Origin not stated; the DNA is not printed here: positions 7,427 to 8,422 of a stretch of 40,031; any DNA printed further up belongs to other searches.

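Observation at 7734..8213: Apparent dual coding: a 159-codon +1-frame ORF nested in the C5-methyltransferase gene, with conserved-looking motifs in both frames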

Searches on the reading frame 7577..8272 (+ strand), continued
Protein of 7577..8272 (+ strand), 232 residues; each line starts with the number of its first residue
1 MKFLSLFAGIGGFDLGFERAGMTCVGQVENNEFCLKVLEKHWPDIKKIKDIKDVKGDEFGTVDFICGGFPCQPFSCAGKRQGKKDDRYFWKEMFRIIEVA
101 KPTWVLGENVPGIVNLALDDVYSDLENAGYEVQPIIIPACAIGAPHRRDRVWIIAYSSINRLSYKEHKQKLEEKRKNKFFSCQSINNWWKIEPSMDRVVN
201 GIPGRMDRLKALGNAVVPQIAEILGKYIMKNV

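Call 92: search_solved_structures(query=A5, max_evalue=1e-8, show_alignments=3)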
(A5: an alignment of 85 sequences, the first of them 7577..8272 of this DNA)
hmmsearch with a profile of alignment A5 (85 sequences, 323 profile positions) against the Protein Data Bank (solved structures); distinct sequences matched with E-value up to 1e-8: 47.
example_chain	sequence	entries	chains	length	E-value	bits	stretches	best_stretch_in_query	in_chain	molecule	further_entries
1fjx_A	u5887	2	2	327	1.8e-35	125.9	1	10-182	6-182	HHAI DNA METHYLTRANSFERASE | MODIFICATION METHYLASE HHAI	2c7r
10mh_A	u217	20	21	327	1.8e-35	125.9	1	10-182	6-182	PROTEIN (CYTOSINE-SPECIFIC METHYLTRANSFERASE HHAI) | HaeIII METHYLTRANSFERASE | Modification methylase HhaI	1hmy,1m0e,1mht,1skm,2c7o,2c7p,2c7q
1svu_A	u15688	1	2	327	1.8e-35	125.8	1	10-182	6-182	Modification methylase HhaI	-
2i9k_A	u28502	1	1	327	3.5e-35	124.9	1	10-182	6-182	Modification methylase HhaI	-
2uyh_A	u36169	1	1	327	4.2e-35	124.7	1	10-182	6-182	MODIFICATION METHYLASE HHAI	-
2zcj_A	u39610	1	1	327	1.7e-34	122.6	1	10-182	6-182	Modification methylase HhaI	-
2z6u_A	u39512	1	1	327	3.2e-34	121.8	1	10-182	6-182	Modification methylase HhaI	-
2uz4_A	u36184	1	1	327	3.4e-34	121.7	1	10-182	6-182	MODIFICATION METHYLASE HHAI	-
2uyc_A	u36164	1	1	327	3.5e-34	121.7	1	10-182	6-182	MODIFICATION METHYLASE HHAI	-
2z6q_A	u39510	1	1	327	4.8e-34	121.2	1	10-182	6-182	Modification methylase HhaI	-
2z6a_A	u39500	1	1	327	1.3e-33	119.8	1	10-182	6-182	Modification methylase HhaI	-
1dct_A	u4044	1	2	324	1.7e-28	103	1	16-174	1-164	PROTEIN (MODIFICATION METHYLASE HAEIII)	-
3ubt_Y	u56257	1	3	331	8.9e-27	97.3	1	16-175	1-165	Modification methylase HaeIII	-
3g7u_A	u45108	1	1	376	3.6e-22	82.2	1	16-267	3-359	Cytosine-specific methyltransferase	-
9hgm_A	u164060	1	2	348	4.3e-15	58.9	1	14-181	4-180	tRNA (cytosine(38)-C(5))-methyltransferase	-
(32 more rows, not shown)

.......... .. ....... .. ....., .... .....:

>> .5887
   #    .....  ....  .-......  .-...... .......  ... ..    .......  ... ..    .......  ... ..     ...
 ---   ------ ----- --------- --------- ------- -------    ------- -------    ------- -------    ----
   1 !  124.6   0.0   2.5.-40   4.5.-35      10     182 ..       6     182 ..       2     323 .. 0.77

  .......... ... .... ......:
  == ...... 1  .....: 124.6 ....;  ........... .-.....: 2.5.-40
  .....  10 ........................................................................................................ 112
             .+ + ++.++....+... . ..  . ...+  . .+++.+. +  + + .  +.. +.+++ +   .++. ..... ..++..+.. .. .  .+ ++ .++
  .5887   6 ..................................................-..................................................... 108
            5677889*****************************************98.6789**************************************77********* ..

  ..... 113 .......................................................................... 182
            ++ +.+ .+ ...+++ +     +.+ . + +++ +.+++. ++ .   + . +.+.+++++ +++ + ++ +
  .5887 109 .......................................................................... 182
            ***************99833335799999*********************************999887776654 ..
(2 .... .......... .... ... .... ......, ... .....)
